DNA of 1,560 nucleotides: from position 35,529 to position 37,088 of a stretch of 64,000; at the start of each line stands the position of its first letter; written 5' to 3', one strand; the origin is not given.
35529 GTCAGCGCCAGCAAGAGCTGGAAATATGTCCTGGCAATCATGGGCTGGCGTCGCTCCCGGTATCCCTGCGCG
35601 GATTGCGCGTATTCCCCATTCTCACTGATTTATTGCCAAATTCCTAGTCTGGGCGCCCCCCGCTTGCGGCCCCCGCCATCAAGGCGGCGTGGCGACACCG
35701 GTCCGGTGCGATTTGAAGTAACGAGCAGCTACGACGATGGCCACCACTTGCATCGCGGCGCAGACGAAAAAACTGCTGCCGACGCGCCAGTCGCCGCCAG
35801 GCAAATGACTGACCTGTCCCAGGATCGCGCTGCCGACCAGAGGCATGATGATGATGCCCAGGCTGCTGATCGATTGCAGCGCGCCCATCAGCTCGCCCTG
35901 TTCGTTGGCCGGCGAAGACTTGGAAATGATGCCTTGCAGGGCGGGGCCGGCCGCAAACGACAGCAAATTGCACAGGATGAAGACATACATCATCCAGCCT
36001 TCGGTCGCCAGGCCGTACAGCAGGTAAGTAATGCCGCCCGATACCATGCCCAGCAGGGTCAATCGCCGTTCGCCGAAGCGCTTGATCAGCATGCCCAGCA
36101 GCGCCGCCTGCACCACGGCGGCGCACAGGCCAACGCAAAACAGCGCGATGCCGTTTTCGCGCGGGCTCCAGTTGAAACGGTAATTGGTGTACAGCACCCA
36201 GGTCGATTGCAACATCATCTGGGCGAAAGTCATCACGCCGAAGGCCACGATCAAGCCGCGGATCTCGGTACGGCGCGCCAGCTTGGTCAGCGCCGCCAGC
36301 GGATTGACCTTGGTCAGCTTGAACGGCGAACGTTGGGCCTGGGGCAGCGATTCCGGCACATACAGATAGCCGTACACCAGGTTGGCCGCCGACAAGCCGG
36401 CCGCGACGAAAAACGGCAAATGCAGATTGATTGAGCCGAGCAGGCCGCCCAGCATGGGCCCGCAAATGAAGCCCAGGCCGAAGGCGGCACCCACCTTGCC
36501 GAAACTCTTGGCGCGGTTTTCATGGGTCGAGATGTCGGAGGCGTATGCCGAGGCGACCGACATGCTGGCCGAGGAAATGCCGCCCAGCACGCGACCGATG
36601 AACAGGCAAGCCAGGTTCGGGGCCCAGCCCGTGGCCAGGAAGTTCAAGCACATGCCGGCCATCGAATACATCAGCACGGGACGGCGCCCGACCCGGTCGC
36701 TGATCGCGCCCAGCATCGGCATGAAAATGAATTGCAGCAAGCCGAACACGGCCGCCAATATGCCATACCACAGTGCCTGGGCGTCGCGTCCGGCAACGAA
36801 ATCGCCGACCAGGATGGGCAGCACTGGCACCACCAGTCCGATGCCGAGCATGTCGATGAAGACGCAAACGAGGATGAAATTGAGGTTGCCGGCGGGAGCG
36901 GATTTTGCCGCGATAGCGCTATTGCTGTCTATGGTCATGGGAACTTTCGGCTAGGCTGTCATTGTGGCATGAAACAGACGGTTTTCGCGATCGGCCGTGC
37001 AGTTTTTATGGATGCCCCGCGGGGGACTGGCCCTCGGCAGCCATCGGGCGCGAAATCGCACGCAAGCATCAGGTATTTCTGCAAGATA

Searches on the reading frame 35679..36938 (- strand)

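Call 97: search_protein_families(library=pfam, proteins=[window:35679-36938:-], max_evalue=0.00001)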
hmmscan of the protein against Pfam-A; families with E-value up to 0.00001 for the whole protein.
window:35679-36938:- (419 aa): 6 families
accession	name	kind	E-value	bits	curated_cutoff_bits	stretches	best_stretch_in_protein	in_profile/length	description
PF07690.21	MFS_1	-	5.5e-52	177.2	33.4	2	23-271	2-251/347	Major Facilitator Superfamily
PF01306.25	LacY_symp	-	3.7e-08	33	24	1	33-313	23-311/413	LacY proton/sugar symporter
PF00083.30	Sugar_tr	-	6.3e-08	32.4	22.3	1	54-197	44-194/452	Sugar (and other) transporter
PF05631.20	MFS_5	-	2.3e-06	27.2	25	0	63-153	77-164/356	Sugar-tranasporters, 12 TM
PF03825.22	Nuc_H_symport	-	2.4e-06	27.2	25.9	1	127-409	114-396/400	Nucleoside H+ symporter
PF13347.12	MFS_2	-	5.6e-06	25.6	27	1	54-332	31-330/427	MFS/sugar transport protein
